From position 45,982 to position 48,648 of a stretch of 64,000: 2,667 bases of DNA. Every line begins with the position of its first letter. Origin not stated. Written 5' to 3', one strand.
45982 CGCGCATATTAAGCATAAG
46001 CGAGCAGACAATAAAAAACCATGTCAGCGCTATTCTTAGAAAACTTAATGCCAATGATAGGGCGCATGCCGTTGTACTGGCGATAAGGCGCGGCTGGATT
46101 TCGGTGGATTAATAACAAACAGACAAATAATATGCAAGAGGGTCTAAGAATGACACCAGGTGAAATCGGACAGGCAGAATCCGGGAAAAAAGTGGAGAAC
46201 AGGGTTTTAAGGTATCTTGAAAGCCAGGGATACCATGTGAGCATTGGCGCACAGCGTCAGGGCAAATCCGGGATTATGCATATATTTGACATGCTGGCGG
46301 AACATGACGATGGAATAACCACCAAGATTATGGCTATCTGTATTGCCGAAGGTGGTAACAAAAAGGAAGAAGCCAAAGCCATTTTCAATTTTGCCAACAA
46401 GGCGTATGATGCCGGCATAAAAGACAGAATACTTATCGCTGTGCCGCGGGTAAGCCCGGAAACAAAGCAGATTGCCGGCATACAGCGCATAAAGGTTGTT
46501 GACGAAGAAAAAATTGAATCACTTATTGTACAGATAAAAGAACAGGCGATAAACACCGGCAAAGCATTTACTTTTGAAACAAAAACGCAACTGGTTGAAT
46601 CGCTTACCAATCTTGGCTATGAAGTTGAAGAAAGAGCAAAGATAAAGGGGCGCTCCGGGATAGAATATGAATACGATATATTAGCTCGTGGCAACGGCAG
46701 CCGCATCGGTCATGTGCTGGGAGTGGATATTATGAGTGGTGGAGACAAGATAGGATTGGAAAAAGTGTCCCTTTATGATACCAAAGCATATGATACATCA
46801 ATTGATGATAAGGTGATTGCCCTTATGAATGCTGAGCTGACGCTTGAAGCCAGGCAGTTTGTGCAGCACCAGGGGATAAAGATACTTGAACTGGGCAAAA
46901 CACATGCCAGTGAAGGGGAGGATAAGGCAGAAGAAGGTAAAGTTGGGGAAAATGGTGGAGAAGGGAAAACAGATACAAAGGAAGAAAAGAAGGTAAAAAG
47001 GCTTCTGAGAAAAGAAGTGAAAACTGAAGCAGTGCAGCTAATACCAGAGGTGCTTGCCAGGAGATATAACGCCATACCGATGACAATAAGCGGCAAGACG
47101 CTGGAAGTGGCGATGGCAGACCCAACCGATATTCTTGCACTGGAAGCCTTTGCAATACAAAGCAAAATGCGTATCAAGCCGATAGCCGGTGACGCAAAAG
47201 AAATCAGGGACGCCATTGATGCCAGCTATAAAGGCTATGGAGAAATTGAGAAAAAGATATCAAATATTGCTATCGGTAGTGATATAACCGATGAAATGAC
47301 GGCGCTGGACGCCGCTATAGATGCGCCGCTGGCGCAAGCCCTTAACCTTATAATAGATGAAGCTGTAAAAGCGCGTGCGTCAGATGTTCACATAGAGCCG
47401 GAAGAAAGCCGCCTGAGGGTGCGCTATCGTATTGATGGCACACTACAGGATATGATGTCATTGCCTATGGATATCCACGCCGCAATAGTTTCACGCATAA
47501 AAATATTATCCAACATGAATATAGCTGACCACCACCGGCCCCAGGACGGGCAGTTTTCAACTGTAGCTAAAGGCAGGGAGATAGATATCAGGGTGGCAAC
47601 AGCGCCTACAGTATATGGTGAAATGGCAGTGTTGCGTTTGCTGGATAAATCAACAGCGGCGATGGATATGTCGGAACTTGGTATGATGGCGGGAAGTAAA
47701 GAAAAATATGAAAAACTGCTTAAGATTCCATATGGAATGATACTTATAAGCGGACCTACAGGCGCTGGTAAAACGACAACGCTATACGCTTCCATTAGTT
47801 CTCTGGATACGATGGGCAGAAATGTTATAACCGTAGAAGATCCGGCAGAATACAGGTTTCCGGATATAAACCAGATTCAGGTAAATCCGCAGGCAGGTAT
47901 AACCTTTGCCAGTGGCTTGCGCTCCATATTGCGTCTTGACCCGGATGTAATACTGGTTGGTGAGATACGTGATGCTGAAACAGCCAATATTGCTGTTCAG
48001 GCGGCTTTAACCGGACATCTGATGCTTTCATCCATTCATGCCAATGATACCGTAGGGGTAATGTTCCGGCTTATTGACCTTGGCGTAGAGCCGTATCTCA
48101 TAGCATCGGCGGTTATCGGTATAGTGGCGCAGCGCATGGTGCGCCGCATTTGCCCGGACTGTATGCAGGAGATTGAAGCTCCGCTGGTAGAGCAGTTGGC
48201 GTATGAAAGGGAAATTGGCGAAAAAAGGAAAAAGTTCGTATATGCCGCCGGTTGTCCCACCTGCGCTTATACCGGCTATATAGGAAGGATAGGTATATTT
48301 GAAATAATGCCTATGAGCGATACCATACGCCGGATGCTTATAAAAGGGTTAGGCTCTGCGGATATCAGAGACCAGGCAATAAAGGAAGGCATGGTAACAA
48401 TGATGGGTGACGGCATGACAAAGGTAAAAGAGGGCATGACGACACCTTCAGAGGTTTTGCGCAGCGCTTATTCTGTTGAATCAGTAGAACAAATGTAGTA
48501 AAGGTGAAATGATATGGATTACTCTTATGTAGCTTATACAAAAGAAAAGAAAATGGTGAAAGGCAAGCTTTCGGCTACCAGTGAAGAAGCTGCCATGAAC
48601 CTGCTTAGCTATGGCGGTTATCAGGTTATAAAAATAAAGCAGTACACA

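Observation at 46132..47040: PilB-type pilus ATPase has two N-terminal restriction-endonuclease-fold-like modules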

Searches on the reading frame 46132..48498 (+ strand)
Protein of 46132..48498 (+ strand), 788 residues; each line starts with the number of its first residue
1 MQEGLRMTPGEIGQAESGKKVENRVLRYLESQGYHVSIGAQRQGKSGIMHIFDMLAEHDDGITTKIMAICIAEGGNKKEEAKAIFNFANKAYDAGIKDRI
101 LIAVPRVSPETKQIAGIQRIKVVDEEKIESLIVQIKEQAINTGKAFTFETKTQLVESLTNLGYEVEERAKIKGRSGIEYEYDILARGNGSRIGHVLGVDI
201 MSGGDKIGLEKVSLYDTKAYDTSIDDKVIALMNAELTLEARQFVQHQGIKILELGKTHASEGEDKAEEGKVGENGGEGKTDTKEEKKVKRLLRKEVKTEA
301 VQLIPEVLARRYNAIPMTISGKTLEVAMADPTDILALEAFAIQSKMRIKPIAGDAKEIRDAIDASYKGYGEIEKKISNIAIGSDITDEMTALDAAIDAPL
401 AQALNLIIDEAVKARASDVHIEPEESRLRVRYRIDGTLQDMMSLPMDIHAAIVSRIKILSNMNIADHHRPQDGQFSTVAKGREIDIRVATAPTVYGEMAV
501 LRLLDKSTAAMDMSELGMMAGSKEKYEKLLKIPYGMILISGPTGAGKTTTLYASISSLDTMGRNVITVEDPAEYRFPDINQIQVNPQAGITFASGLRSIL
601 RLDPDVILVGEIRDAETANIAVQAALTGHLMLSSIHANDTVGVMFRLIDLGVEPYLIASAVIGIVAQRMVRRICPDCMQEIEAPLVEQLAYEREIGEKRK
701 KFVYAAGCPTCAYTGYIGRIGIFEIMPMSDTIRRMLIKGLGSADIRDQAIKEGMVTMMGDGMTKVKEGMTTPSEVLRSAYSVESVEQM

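Call 3: search_protein_families(library=pfam, proteins=[window:46132-48498:+], max_evalue=1)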
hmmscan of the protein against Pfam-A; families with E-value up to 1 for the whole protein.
window:46132-48498:+ (788 aa): 19 families
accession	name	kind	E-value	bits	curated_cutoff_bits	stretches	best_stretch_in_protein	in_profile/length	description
PF00437.27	T2SSE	-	1.4e-126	422.6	24.9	1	396-777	4-370/370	Type II/IV secretion system protein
PF05157.20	MshEN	-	1.9e-14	53.8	23.1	1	293-367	10-85/90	MshEN domain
PF25199.1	nSTAND_NTPase5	-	0.00011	22.5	34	1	535-585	42-93/145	Novel STAND NTPase 5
PF04471.18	Mrr_cat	-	0.0002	21.9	21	1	17-131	5-114/115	Restriction endonuclease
PF06414.18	Zeta_toxin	-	0.001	19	22.3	1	536-583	18-65/199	Zeta toxin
PF13401.12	AAA_22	-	0.004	17.9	27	1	535-573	6-44/130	AAA domain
PF13604.12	AAA_30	-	0.0078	16.4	27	1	524-567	8-51/191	AAA domain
PF20720.3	nSTAND3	-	0.011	15.9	27.2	1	534-573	17-56/155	Novel STAND NTPase 3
PF13555.12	AAA_29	-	0.035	14.3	27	1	534-553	22-41/61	P-loop containing region of AAA domain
PF13476.12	AAA_23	-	0.037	15.1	27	1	535-553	20-38/201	AAA domain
PF01637.24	ATPase_2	-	0.053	13.8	33.2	1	533-578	19-64/225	ATPase domain predominantly from Archaea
PF13245.12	AAA_19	-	0.064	13.9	25.1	1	535-563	12-42/134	AAA domain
PF13173.12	AAA_14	-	0.072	13.5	27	1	536-578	4-47/129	AAA domain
PF04998.22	RNA_pol_Rpb1_5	-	0.14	12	28.5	1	33-173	93-210/267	RNA polymerase Rpb1, domain 5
PF04851.21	ResIII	-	0.16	12.3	22.5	1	537-568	26-59/164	Type III restriction enzyme, res subunit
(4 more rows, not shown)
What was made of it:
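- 46132..48498 (+): MOD-MOD-PilB: type IV pilus extension ATPase of 788 aa. T2SSE 422.6 bits, MshEN 53.8 bits and Mrr_cat 21.9 bits in call 3.
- On PilB/GspE secretion ATPase (T2SSE, PF00437): 422.6 bits against a cutoff of 24.9, aa 396-777 (call 3).
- On MshEN c-di-GMP receptor domain: 53.8 bits against a cutoff of 23.1, aa 293-367, profile positions 10-85 of 90 (call 3).
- Checked: Pfam gives Mrr_cat at aa 17-131 (21.9 bits, gathering cutoff 21), MshEN at 293-367 and T2SSE at 396-777 (call 3).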

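Call 4: search_protein_families(library=ncbifam, proteins=[window:46132-48498:+], max_evalue=1)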
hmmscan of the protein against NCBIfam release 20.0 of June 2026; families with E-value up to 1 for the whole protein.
window:46132-48498:+ (788 aa): 21 families
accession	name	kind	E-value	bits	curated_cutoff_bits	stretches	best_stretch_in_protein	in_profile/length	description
TIGR02533.1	type_II_gspE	equivalog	2.4e-158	527.8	630.25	1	303-777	3-484/486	type II secretion system ATPase GspE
TIGR02538.1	type_IV_pilB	equivalog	2.2e-154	515.2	675.65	1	294-779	64-562/564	type IV-A pilus assembly ATPase PilB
NF007755.0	PRK10436.1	equivalog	8.4e-129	430.2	617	1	306-777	11-457/465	type II secretion system protein GspE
NF053534.1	T4PilAsmATPsTfpB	equivalog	9e-127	423.9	850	1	395-778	196-581/584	type IV pilus assembly ATPase TfpB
NF041000.1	ATPase_ComGA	equivalog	3.4e-78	262.3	300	1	407-671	3-266/267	competence type IV pilus ATPase ComGA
TIGR01420.1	pilT_fam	subfamily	2.1e-46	158.7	319.1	1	404-672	2-270/343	PilT/PilU family type 4a pilus ATPase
TIGR02525.1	plasmid_TraJ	equivalog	2.5e-22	79.4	368.3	1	512-647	128-269/372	plasmid transfer ATPase TraJ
TIGR02524.1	dot_icm_DotB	equivalog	3.9e-17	62.5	463.3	1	535-649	135-258/358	Dot/Icm type IV secretion system ATPase DotB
NF058587.1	archaellum_moto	equivalog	1.5e-16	60.2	550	1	537-648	278-394/527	archaellum flagellar ATPase motor FlaI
TIGR02788.1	VirB11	equivalog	9.5e-16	57.7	249.95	1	536-650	146-265/308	P-type DNA transfer ATPase VirB11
TIGR03819.1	heli_sec_ATPase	hypoth_equivalog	8.6e-15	54.7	373.15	1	493-661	136-311/340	TadA family conjugal transfer-associated ATPase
TIGR02782.1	TrbB_P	equivalog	1.1e-14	54.4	304.55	1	536-650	138-255/303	P-type conjugative transfer ATPase TrbB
NF010407.0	PRK13833.1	subfamily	6e-12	45.6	499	1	537-654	147-266/323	conjugal transfer protein TrbB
NF010469.0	PRK13894.1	subfamily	7.3e-12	45.3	508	1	536-648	151-265/320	conjugal transfer ATPase TrbB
NF053672.1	bindosome_BasE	exception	2.7e-11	42.9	1000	1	538-673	274-413/512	bindosome assembly system ATPase subunit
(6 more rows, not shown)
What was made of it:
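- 47317..48462 (+): T2SSE ATPase core (aa 396-777). Calls 3, 4.
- On PilB/GspE secretion ATPase (T2SSE, PF00437): 515.2 against a cutoff of 675.65 (PilB) and 527.8 against 630.25 (GspE) (call 4).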

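Call 64: find_related_loci(query=A3, collection=genome_contigs, flank=10000)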
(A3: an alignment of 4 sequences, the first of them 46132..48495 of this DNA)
Query A3 (788 aa) in genome_contigs; peptide patterns used: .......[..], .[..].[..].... (x = any residue, [..] = any of these).
599 stretches matched a pattern (row limit reached: there are more); 583 encode a relative of the query (tblastn E <= 1e-3); the best 80 are kept; 80 distinct loci.
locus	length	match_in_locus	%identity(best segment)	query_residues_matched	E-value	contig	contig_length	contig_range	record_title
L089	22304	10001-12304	63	10-781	0e+0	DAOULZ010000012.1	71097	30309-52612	MAG TPA_asm: Dehalococcoidales bacterium isolate W31_71 k127_55999, whole genome shotgun sequence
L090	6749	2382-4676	63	10-781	0e+0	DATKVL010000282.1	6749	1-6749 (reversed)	MAG TPA_asm: Dehalococcoidia bacterium isolate SMAG_U14132 k141_1980889, whole genome shotgun sequence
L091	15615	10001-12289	61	12-781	0e+0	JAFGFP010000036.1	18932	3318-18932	MAG: Dehalococcoidales bacterium isolate Zod_Metabat.1321 k87_2154371, whole genome shotgun sequence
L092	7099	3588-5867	63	14-780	0e+0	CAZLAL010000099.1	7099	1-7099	MAG TPA_asm: uncultured Dehalococcoidales bacterium isolate SRP067234_co1_241 genome assembly, contig: k99_669660, whole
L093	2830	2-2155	65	29-781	0e+0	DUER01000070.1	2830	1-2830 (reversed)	MAG TPA_asm: Dehalococcoidia bacterium isolate S120 Contig70, whole genome shotgun sequence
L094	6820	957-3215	62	23-780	0e+0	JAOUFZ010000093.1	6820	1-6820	MAG: Dehalococcoidia bacterium isolate 4_1_July_SF_Bin57 4_1_July_SF_Bin57_scaffold_6248_c1, whole genome shotgun sequen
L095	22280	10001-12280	62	16-782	0e+0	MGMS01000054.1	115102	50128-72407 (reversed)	MAG: Chloroflexi bacterium RBG_13_51_36 RBG_13_scaffold_82, whole genome shotgun sequence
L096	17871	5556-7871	61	10-780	0e+0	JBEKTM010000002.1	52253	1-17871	MAG: Dehalococcoidia bacterium isolate SPRUCE 558 SPRUCE_558_2, whole genome shotgun sequence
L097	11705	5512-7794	58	25-782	0e+0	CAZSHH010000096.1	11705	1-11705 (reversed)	MAG TPA_asm: uncultured Dehalococcoidales bacterium isolate SRP192927_co7_640 genome assembly, contig: NODE_11084_length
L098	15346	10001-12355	53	1-783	0e+0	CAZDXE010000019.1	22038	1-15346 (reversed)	MAG TPA_asm: uncultured Dehalococcoidales bacterium isolate SRP178699_co3_254 genome assembly, contig: NODE_853_length_2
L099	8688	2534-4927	51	18-783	0e+0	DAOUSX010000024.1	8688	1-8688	MAG TPA_asm: Dehalococcoidia bacterium isolate CSMAG_557 CSMAG_557_k127_108500_length_8688_cov_11.0000, whole genome sho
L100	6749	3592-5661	59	11-783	0e+0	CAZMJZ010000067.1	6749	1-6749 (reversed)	MAG TPA_asm: uncultured Dehalococcoidales bacterium isolate binchicken_co34_217 genome assembly, contig: NODE_20340_leng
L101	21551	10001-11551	71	264-781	0e+0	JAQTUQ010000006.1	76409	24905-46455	MAG: Dehalococcoidales bacterium isolate STB_68 NODE_695_length_76409_cov_4.057038_Sandtown_B, whole genome shotgun sequ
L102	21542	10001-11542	69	263-781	0e+0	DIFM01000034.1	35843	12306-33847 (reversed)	MAG TPA_asm: Dehalococcoidia bacterium UBA5748 UBA5748_contig_23756, whole genome shotgun sequence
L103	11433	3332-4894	70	260-781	0e+0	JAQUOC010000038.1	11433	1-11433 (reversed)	MAG: Dehalococcoidales bacterium isolate STD1_192 NODE_15561_length_11433_cov_3.752521_Sandtown_D1, whole genome shotgun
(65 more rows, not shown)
